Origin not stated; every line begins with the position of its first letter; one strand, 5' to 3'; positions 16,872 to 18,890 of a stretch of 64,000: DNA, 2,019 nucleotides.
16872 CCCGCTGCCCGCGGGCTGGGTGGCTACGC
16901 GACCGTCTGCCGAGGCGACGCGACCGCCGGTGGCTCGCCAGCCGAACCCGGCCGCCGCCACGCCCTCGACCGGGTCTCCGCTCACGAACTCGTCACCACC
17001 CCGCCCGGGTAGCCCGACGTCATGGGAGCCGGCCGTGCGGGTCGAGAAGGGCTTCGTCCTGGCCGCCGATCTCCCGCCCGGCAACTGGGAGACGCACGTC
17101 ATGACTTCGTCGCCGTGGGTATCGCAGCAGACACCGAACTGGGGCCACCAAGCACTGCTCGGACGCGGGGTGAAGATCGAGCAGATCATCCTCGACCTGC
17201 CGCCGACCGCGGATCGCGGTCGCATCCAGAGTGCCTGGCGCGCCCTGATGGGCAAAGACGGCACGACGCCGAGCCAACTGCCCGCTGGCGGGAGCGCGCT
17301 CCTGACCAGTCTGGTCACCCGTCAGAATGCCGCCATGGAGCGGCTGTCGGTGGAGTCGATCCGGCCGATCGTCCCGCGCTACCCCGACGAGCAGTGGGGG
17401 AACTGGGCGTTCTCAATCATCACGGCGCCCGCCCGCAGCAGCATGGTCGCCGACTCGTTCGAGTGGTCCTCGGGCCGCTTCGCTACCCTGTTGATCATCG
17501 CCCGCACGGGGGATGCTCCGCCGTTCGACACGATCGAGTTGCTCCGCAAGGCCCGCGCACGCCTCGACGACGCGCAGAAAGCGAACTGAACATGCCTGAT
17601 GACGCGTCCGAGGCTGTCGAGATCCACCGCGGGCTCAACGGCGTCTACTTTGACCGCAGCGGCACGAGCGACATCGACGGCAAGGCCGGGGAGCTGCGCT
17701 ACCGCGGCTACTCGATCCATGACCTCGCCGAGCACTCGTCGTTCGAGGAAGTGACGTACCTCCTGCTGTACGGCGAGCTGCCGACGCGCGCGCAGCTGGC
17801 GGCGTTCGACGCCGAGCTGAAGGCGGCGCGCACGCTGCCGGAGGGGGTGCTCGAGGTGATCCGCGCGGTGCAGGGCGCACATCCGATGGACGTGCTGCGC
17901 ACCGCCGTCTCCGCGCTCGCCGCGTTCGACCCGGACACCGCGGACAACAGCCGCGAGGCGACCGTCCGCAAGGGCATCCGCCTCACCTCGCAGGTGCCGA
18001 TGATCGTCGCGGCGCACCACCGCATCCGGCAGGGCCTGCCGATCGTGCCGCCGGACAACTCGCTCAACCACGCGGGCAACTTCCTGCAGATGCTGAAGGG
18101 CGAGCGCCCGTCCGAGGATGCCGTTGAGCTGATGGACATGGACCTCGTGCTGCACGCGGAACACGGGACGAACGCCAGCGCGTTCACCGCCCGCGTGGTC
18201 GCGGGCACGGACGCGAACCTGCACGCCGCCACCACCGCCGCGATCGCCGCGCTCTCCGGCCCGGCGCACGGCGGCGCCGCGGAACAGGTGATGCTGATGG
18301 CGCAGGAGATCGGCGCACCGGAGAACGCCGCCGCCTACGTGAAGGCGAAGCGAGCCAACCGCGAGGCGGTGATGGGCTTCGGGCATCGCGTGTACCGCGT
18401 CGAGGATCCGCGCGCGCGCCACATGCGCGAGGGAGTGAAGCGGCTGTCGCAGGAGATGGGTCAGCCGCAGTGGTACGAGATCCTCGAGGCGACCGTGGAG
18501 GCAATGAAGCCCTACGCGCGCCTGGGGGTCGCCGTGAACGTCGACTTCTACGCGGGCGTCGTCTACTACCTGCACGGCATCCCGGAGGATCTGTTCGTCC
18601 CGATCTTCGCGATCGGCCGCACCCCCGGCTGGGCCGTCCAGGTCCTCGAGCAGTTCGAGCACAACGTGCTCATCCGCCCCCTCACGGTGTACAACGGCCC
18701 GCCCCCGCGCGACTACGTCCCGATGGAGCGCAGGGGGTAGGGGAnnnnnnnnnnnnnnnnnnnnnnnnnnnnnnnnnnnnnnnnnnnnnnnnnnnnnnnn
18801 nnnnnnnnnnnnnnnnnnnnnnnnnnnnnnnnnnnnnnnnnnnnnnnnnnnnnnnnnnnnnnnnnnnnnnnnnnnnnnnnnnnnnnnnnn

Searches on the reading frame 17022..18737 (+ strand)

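Call 4: search_protein_families(library=pfam, proteins=[window:17022-18737:+], max_evalue=1)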
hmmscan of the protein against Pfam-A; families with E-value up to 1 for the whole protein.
window:17022-18737:+ (572 aa): 1 family
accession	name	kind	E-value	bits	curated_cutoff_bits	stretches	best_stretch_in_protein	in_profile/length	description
PF00285.26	Citrate_synt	-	5.6e-125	417.5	27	1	204-553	1-356/357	Citrate synthase, C-terminal domain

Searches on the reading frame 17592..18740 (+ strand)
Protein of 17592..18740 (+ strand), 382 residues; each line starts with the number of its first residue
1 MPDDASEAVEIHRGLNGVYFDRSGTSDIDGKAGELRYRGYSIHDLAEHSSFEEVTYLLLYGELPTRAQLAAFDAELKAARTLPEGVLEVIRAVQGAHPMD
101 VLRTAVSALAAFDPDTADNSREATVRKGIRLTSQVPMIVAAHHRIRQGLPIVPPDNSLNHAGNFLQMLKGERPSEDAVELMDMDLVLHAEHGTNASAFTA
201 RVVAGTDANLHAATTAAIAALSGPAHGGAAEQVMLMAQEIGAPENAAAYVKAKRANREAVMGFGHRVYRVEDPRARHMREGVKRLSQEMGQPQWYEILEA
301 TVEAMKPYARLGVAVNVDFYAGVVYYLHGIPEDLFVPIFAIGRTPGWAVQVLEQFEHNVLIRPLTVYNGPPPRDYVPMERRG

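Call 21: find_related_loci(query=window:17595-18737:+, collection=genome_contigs, flank=6000)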
Query window:17595-18737:+ (381 aa) in genome_contigs; peptide patterns used: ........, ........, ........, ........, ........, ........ (x = any residue, [..] = any of these).
366 stretches matched a pattern; 41 encode a relative of the query (tblastn E <= 1e-3); 41 distinct loci.
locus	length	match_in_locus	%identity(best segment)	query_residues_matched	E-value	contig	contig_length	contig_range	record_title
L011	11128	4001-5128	95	6-381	0e+0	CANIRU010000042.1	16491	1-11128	MAG: Chloroflexi bacterium isolate RH-15aug16-1 genome assembly, contig: RH-15aug16-C7245, whole genome shotgun sequence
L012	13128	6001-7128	94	6-381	0e+0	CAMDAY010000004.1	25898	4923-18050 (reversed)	MAG: Dehalococcoides mccartyi isolate MoH-23oct19-41 genome assembly, contig: MoH-23oct19-C2153, whole genome shotgun se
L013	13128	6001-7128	90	6-381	0e+0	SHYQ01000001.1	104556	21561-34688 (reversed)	MAG: Dehalococcoidia bacterium isolate Baikal-deep-G123 BACOMB-C478, whole genome shotgun sequence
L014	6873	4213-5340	91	6-381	0e+0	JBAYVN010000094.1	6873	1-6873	MAG: Dehalococcoidia bacterium isolate SO_2016_LW3_60 scaffold17436_LW162_2016, whole genome shotgun sequence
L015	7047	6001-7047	92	6-354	0e+0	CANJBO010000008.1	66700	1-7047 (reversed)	MAG: Chloroflexi bacterium isolate RH-23may17-1238 genome assembly, contig: RH-23may17-C2923, whole genome shotgun seque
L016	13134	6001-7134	78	2-380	0e+0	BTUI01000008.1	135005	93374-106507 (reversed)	MAG: Chloroflexota bacterium AMX-MBFR-23 DNA, sequence08, whole genome shotgun sequence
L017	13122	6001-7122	80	8-381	0e+0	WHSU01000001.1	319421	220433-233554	MAG: Dehalococcoidia bacterium isolate Dino_bin15 k141_521320_length_319421_cov_22.6187, whole genome shotgun sequence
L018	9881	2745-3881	80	2-380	0e+0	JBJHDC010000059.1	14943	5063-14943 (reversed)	MAG: Dehalococcoidia bacterium isolate SF2967_J5348.concoct.109 NODE_3761_length_14943_cov_1.170154, whole genome shotgu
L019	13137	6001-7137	77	3-381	0e+0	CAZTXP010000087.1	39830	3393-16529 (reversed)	MAG TPA_asm: uncultured Enterobacteriaceae bacterium isolate binchicken_co200_30 genome assembly, contig: k141_520742, w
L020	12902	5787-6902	76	10-381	0e+0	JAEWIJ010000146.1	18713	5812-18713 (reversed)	MAG: Proteobacteria bacterium isolate OH_PBrB_104 k127_479325, whole genome shotgun sequence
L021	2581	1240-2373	78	3-380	0e+0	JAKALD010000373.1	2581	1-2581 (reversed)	MAG: Proteobacteria bacterium isolate WY5.bin10 NODE_101456_length_2581_cov_1.530562, whole genome shotgun sequence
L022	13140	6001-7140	76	2-381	0e+0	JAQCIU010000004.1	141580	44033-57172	MAG: Chloroflexota bacterium isolate casp40-mb.295 NODE_151_length_141580_cov_0.285777, whole genome shotgun sequence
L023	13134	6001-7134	76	4-381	0e+0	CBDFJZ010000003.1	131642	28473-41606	MAG: Dehalococcoidia bacterium isolate 57ec2a1a-662d-41b8-8a7e-0ee2adc06e76 genome assembly, contig: contig_3, whole gen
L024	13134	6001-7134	75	3-380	0e+0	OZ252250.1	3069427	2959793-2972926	MAG: Dehalococcoidia bacterium isolate 148742b7-5873-4ec1-8832-ba9e4de588a3 genome assembly, chromosome: 1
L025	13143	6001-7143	75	1-381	0e+0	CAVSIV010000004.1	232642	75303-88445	MAG: uncultured Chloroflexia bacterium isolate MFD01721.bin.2.155 genome assembly, contig: contig_63468, whole genome sh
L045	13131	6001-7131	93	5-381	0e+0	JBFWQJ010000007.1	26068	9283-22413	MAG: Dehalococcoidia bacterium isolate CA_2019_TPBF_180 NODE_9380_length_26068_cov_3.440037_TPBF, whole genome shotgun s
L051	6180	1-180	97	322-381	1e-33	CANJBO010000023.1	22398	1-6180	MAG: Chloroflexi bacterium isolate RH-23may17-1238 genome assembly, contig: RH-23may17-C16764, whole genome shotgun sequ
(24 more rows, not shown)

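Call 31: search_protein_families(library=pfam, proteins=[L011:5135-5938:+, L012:7136-7939:+, L014:5346-6083:+, L045:7139-7963:+, L016:7142-8149:+, L017:7171-7431:+, L018:4040-4471:+, L012:7956-8576:+, L017:7782-8288:-, L017:7450-7827:-], max_evalue=0.1)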
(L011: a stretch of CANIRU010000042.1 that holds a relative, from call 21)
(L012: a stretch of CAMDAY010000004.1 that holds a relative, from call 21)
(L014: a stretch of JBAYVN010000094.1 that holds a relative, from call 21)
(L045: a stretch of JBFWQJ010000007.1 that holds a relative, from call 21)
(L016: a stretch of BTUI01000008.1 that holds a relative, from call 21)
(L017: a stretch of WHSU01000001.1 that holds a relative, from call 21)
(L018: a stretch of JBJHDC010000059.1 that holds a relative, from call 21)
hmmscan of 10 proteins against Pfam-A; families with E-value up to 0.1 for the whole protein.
L011:5135-5938:+ (268 aa): 0 families

L012:7136-7939:+ (268 aa): 1 family
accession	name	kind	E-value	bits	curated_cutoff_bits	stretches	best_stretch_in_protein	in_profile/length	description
PF13408.12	Zn_ribbon_recom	-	0.027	15.3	25.3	1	138-163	11-36/58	Recombinase zinc beta ribbon domain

L014:5346-6083:+ (246 aa): 0 families

L045:7139-7963:+ (275 aa): 1 family
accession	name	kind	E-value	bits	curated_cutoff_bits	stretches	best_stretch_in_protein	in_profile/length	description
PF14337.13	Abi_alpha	-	9.4e-55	186.1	29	1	70-266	12-196/196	Abortive infection alpha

L016:7142-8149:+ (336 aa): 3 families
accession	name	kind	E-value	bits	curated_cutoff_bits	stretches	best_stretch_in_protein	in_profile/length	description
PF01939.22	NucS_C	-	9.4e-05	22.8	24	1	29-125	3-93/124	Endonuclease NucS C-terminal domain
PF19980.4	DUF6416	-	0.00016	22.6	27.1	1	244-321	17-95/100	Family of unknown function (DUF6416)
PF04313.20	HSDR_N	-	0.0063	16.8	25.1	1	46-83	111-148/198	Type I restriction enzyme R protein N terminus (HSDR_N)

L017:7171-7431:+ (87 aa): 3 families
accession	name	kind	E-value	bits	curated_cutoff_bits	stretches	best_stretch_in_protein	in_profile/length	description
PF15731.11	MqsA_antitoxin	-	1.6e-05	25.4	30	1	14-75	1-61/131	Antitoxin component of bacterial toxin-antitoxin system, MqsA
PF14122.12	YokU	-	2.5e-05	24.6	27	1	16-67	2-55/87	YokU-like protein, putative antitoxin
PF16866.11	PHD_4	-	0.011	16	30.6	1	9-53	23-64/65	PHD-finger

L018:4040-4471:+ (144 aa): 1 family
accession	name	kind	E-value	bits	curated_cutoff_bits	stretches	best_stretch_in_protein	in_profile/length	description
PF15903.10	PL48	-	0.036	13.4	31.4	1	23-91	14-83/346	Filopodia upregulated, FAM65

L012:7956-8576:+ (207 aa): 0 families

L017:7782-8288:- (168 aa): 1 family
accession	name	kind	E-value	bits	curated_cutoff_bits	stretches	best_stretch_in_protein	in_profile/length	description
PF08327.17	AHSA1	-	1.9e-17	64.1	22.1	1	28-159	1-124/125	Activator of Hsp90 ATPase homolog 1-like protein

L017:7450-7827:- (125 aa): 13 families
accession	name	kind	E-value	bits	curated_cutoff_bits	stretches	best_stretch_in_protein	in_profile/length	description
PF12840.13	HTH_20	-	3.3e-13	49.8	27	1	27-74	1-48/51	Helix-turn-helix domain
PF12802.13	MarR_2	-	1.8e-07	31.6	27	1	31-82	6-60/61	MarR family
PF08279.18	HTH_11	-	2.6e-05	24.4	25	1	32-73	2-44/55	HTH domain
PF13412.12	HTH_24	-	5.6e-05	23.1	21.9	1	29-74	2-47/48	Winged helix-turn-helix DNA-binding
PF01022.26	HTH_5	-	9.7e-05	22.6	22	1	29-74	1-45/47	Bacterial regulatory protein, arsR family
PF25212.1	HVO_A0114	-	0.0013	19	27.6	1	16-84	9-75/84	HVO_A0114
PF01978.25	TrmB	-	0.0061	16.8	25.6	1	37-87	16-63/68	Sugar-specific transcriptional regulator TrmB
PF09339.16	HTH_IclR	-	0.018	15.2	22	1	33-75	6-49/52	IclR helix-turn-helix domain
PF13601.12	HTH_34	-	0.019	15.6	27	1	32-76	2-46/80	Winged helix DNA-binding domain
PF25213.1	HVO_A0261_N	-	0.042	14.2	35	1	30-79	11-59/86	HVO_A0261 N-terminal domain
PF24038.1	DUF7347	-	0.047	14.4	27.6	1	21-45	2-26/77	Domain of unknown function (DUF7347)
PF02082.26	Rrf2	-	0.062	13.9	30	1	36-77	15-56/132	Iron-dependent Transcriptional regulator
PF01325.25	Fe_dep_repress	-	0.072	13.8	26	0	37-81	15-59/60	Iron dependent repressor, N-terminal DNA binding domain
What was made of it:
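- An MqsA-like antitoxin domain occupies the slot in L017 (call 31).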

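Call 32: search_protein_families(library=padloc, proteins=[L011:5135-5938:+, L012:7136-7939:+, L014:5346-6083:+, L045:7139-7963:+, L016:7142-8149:+, L017:7171-7431:+, L018:4040-4471:+], max_evalue=0.1)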
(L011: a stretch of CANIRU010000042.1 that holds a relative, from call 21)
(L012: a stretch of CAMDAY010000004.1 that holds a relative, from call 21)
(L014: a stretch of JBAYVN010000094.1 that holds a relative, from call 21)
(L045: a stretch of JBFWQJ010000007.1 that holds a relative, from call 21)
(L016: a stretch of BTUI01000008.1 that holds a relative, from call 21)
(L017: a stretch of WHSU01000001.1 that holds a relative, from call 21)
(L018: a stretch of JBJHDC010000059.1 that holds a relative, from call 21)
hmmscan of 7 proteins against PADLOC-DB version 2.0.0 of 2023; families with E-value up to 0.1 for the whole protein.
L011:5135-5938:+ (268 aa): 0 families

L012:7136-7939:+ (268 aa): 0 families

L014:5346-6083:+ (246 aa): 0 families

L045:7139-7963:+ (275 aa): 3 families
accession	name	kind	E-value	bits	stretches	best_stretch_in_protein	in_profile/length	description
PDLC05024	PDC-S47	-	2.3e-50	169.6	1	20-267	16-261/265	-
PDLC05025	PDC-S47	-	2.7e-50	169.6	1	8-267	6-261/263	-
PDLC05026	PDC-S47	-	5.2e-33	112.7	1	67-268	57-255/257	-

L016:7142-8149:+ (336 aa): 9 families
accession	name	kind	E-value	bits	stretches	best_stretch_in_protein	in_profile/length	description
PDLC04909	PDC-S11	-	2.1e-93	311.7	1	1-217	1-217/347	-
PDLC04915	PDC-S11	-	1.2e-77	259.7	1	1-217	1-216/379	-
PDLC04913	PDC-S11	-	3.1e-52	175.9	1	4-214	2-215/375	-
PDLC04910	PDC-S11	-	1.1e-37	128.1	1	9-213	8-213/359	-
PDLC04916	PDC-S11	-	4.2e-31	106.3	1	16-212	13-201/358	-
PDLC04946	PDC-S18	-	4.9e-06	23.8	1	45-121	58-135/365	-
PDLC04944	PDC-S18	-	0.00027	18.4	1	20-97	15-90/307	-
PDLC04945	PDC-S18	-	0.00028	18.3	1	1-181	1-150/302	-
PDLC03650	REase_III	-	0.014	11.8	1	184-243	466-526/898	Type III restriction enzyme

L017:7171-7431:+ (87 aa): 0 families

L018:4040-4471:+ (144 aa): 0 families
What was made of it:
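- The gene is foreign, and its slot-mates are defence effectors (calls 31, 32).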

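Call 51: search_protein_families(library=pfam, proteins=[L051:188-802:+, L013:7387-7809:-], max_evalue=1)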
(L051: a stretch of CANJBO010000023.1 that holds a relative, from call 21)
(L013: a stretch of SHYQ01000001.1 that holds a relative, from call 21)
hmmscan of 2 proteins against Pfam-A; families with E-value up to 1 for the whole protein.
L051:188-802:+ (205 aa): 3 families
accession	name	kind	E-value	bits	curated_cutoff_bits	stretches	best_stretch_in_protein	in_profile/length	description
PF18739.6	HEPN_Apea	-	0.016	16.1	24.4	1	103-139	56-101/136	Apea-like HEPN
PF04909.20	Amidohydro_2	-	0.11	12.6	26.4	0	114-139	158-190/289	Amidohydrolase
PF13643.11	DUF4145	-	0.19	12.2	23.1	1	103-147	36-83/88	Domain of unknown function (DUF4145)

L013:7387-7809:- (140 aa): 0 families
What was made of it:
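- Tried and rejected: L051 has only weak HEPN_Apea (0.016) and DUF4145 (0.19) hits (call 51).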

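Call 66: find_encoding_contigs(protein=window:17592-18740:+, flank=3000, max_places=10)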
Protein window:17592-18740:+ (382 aa): 20 contigs read that carry it; 10 places shown.
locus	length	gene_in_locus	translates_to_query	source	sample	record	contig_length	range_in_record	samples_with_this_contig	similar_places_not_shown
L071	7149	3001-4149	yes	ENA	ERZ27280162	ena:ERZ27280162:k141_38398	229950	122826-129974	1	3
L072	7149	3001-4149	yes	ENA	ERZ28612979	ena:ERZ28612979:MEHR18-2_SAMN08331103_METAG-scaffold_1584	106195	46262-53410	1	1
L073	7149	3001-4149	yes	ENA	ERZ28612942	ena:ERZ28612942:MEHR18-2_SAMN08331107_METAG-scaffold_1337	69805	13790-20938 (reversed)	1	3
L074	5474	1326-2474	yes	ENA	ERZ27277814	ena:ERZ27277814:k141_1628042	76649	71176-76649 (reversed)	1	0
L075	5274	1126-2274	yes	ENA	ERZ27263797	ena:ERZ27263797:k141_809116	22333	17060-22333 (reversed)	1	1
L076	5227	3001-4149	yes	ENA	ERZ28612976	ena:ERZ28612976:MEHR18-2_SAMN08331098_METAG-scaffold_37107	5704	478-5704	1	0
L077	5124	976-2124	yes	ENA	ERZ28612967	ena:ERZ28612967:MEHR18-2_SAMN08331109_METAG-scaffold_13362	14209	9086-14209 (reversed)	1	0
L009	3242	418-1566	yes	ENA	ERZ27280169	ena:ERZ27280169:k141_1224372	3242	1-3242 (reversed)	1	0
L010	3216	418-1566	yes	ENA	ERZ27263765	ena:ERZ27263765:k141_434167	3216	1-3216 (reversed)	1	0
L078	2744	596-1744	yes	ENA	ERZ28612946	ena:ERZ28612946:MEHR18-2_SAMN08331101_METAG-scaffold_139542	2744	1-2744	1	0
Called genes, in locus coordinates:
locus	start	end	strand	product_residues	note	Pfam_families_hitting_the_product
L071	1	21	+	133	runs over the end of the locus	PF06170:DUF983 (weak)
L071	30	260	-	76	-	-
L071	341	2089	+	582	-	PF00501:AMP-binding, PF13193:AMP-binding_C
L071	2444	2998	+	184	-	-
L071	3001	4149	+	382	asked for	PF00285:Citrate_synt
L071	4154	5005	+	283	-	-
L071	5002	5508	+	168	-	PF12867:DinB_2, PF11716:MDMPI_N (weak)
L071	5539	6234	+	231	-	-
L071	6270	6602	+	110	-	-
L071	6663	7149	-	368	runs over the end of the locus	PF00144:Beta-lactamase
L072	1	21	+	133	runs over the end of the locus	PF06170:DUF983 (weak)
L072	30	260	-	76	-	-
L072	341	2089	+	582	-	PF00501:AMP-binding, PF13193:AMP-binding_C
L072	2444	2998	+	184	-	-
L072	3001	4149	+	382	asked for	PF00285:Citrate_synt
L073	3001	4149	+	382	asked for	PF00285:Citrate_synt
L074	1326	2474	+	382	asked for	PF00285:Citrate_synt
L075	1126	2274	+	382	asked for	PF00285:Citrate_synt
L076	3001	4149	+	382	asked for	PF00285:Citrate_synt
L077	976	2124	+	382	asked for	PF00285:Citrate_synt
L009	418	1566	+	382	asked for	PF00285:Citrate_synt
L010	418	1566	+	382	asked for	PF00285:Citrate_synt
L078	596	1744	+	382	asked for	PF00285:Citrate_synt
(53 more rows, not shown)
